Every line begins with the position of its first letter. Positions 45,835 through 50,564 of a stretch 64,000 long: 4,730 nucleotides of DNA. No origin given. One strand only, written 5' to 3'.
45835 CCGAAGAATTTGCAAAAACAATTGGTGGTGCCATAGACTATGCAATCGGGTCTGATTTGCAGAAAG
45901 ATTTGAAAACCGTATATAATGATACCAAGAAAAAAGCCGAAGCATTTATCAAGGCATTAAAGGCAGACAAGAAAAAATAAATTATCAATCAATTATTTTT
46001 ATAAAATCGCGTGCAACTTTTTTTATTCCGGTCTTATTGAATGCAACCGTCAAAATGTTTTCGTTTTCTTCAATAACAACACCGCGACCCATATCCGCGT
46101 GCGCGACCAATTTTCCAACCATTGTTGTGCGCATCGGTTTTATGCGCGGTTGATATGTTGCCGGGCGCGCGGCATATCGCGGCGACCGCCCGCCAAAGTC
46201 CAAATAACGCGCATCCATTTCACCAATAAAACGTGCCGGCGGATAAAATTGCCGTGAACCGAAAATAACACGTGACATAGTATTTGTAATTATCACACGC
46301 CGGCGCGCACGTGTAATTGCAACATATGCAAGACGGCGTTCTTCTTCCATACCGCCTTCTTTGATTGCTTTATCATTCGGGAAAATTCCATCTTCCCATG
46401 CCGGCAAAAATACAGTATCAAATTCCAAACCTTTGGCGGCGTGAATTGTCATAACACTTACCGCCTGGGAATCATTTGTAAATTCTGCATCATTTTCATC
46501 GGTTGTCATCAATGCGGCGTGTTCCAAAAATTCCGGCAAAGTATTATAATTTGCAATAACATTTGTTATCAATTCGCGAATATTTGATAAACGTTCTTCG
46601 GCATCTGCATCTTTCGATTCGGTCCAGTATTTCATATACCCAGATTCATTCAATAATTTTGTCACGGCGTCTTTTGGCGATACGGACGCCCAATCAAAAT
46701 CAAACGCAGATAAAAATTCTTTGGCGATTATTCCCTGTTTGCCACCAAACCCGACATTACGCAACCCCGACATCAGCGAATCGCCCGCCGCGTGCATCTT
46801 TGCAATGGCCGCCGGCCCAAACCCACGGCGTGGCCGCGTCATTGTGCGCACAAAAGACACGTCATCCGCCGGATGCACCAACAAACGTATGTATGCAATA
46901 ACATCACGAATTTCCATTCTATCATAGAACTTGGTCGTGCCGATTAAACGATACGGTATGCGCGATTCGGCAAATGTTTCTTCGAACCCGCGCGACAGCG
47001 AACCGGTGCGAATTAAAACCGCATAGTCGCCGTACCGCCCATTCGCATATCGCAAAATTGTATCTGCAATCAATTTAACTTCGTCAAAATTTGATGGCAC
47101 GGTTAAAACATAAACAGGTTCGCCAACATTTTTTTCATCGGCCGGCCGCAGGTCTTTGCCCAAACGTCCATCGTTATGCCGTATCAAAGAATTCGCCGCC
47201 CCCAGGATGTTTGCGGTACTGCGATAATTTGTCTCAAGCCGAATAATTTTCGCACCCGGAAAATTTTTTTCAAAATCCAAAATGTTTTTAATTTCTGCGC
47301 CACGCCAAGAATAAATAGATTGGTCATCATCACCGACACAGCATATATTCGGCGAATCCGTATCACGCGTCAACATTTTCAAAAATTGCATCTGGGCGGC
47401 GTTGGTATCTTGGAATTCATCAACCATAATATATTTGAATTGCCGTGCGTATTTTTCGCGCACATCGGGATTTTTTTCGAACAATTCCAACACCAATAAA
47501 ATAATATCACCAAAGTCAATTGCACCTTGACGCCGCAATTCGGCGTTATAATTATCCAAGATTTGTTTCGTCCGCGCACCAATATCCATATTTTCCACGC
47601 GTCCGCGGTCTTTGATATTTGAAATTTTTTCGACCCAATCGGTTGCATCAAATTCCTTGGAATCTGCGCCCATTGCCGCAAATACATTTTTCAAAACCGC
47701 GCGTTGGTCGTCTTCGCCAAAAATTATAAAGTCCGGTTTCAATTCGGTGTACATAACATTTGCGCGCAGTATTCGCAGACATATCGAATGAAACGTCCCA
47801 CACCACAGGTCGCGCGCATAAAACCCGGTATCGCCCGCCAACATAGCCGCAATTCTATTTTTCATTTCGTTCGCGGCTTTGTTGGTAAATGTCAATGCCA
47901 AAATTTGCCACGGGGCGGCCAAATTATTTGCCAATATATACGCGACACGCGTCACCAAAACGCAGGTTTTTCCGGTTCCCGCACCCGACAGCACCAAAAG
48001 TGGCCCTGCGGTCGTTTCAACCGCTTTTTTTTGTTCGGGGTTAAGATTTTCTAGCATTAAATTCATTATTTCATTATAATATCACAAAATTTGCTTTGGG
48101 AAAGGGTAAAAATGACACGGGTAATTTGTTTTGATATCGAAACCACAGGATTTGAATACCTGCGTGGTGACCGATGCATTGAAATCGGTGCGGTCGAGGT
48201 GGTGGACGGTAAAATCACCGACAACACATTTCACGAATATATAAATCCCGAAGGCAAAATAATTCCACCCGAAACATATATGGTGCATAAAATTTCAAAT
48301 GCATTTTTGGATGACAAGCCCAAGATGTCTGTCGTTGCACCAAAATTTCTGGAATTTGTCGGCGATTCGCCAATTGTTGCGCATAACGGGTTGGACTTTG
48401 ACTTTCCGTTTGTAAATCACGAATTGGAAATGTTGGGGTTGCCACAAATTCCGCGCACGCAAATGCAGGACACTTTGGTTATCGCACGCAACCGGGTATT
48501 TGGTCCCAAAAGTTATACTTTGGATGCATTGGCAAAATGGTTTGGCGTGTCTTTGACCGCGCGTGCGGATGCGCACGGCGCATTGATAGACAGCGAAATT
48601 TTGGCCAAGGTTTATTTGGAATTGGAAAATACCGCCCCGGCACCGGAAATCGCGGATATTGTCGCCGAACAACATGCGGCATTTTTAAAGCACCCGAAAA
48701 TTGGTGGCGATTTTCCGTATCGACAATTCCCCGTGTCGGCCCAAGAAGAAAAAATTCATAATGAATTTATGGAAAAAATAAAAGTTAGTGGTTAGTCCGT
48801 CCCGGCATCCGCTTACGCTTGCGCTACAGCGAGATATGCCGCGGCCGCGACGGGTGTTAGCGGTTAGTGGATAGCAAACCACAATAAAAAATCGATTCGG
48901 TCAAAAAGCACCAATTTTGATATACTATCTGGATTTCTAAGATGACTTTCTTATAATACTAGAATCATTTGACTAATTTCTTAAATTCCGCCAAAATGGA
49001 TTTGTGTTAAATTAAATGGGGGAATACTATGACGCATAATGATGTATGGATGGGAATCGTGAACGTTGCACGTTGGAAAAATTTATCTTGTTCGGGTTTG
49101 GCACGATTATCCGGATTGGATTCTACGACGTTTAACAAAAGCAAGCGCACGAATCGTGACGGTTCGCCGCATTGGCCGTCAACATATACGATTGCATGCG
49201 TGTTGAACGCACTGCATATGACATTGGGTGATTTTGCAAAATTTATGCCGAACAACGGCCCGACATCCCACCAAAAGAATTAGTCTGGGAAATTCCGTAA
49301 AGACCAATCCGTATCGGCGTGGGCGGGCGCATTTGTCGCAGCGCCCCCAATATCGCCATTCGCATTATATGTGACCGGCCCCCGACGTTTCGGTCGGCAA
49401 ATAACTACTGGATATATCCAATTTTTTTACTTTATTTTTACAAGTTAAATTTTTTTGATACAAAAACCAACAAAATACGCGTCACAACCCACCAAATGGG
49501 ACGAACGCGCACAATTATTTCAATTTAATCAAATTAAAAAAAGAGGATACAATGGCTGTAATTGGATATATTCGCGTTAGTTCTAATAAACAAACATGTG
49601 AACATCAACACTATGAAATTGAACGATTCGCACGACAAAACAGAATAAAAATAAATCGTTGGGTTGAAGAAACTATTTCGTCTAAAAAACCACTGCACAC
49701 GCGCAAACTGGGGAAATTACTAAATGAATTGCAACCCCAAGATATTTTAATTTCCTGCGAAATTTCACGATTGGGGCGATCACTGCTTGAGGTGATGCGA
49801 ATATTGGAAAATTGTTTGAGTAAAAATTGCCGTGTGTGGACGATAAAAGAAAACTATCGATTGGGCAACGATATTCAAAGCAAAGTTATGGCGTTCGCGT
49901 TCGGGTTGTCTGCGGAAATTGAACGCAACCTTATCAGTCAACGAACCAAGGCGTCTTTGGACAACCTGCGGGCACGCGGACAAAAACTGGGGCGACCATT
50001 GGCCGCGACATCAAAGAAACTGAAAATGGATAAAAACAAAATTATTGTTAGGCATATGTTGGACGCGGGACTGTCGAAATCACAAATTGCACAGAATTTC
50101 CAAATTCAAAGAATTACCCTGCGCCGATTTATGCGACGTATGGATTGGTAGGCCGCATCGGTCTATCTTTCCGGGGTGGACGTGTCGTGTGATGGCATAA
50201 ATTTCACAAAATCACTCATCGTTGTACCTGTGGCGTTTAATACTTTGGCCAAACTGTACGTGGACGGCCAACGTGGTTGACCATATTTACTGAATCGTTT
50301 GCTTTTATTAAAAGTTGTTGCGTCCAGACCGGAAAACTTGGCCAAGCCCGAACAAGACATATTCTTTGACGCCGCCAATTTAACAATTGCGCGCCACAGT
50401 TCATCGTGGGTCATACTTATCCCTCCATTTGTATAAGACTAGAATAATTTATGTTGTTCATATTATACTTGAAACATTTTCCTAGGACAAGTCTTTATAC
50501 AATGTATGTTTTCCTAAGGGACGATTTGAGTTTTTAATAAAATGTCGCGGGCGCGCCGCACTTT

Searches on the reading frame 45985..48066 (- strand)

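Call 76: search_protein_families(library=pfam, proteins=[window:45985-48066:-], max_evalue=0.05)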
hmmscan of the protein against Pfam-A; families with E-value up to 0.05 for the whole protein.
window:45985-48066:- (693 aa): 10 families
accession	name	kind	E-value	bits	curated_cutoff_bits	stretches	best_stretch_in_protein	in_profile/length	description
PF00580.27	UvrD-helicase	-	2.9e-82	276.8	23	1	8-270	1-271/271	UvrD/REP helicase N-terminal domain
PF13361.12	UvrD_C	-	4.8e-66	224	25.6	2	275-424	1-150/350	UvrD-like helicase C-terminal domain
PF13245.12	AAA_19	-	5.1e-21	75.7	25.1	1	12-253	1-132/134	AAA domain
PF13538.12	UvrD_C_2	-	5.2e-10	39.5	27.4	1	537-593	3-51/52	UvrD-like helicase C-terminal domain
PF13604.12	AAA_30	-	1.3e-08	35.3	27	1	8-73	2-67/191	AAA domain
PF01443.25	Viral_helicase1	-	1.4e-06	28.7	21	1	525-594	166-227/228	Viral superfamily 1 RNA helicase core domain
PF13087.12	AAA_12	-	0.0002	21.4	27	1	503-594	114-191/195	AAA domain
PF21196.3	PcrA_UvrD_tudor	-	0.0016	18.7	23.9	1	650-687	1-42/48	PcrA/UvrD tudor domain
PF02562.22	PhoH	-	0.035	14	27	0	211-278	121-187/205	PhoH-like protein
PF13086.12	AAA_11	-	0.042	14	27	0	8-74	2-74/257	AAA domain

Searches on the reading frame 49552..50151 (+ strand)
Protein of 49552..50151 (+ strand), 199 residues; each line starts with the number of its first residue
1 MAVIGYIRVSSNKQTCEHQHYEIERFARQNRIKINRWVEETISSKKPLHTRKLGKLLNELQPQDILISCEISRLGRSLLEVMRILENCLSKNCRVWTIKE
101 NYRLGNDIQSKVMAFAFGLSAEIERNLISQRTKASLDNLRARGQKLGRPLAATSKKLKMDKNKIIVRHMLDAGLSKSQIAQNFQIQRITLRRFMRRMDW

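Call 76: search_protein_families(library=pfam, proteins=[window:49552-50151:+], max_evalue=0.05)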
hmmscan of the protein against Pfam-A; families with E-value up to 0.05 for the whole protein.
window:49552-50151:+ (199 aa): 3 families
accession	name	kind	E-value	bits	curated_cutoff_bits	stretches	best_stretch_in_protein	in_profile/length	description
PF00239.26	Resolvase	-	7.8e-32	110.8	23.3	1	3-144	1-144/145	Resolvase, N terminal domain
PF13384.12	HTH_23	-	0.0042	17.3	24.6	1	165-196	10-40/50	Homeodomain-like domain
PF02796.21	HTH_7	-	0.016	15.8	23.8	1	166-192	14-40/45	Helix-turn-helix domain of resolvase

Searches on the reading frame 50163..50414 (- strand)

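Call 76: search_protein_families(library=pfam, proteins=[window:50163-50414:-], max_evalue=0.05)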
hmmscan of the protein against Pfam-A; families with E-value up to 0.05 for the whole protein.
window:50163-50414:- (83 aa): 1 family
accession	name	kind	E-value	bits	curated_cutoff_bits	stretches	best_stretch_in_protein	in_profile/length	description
PF13443.12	HTH_26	-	0.0041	17.8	22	1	12-74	4-62/63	Cro/C1-type HTH DNA-binding domain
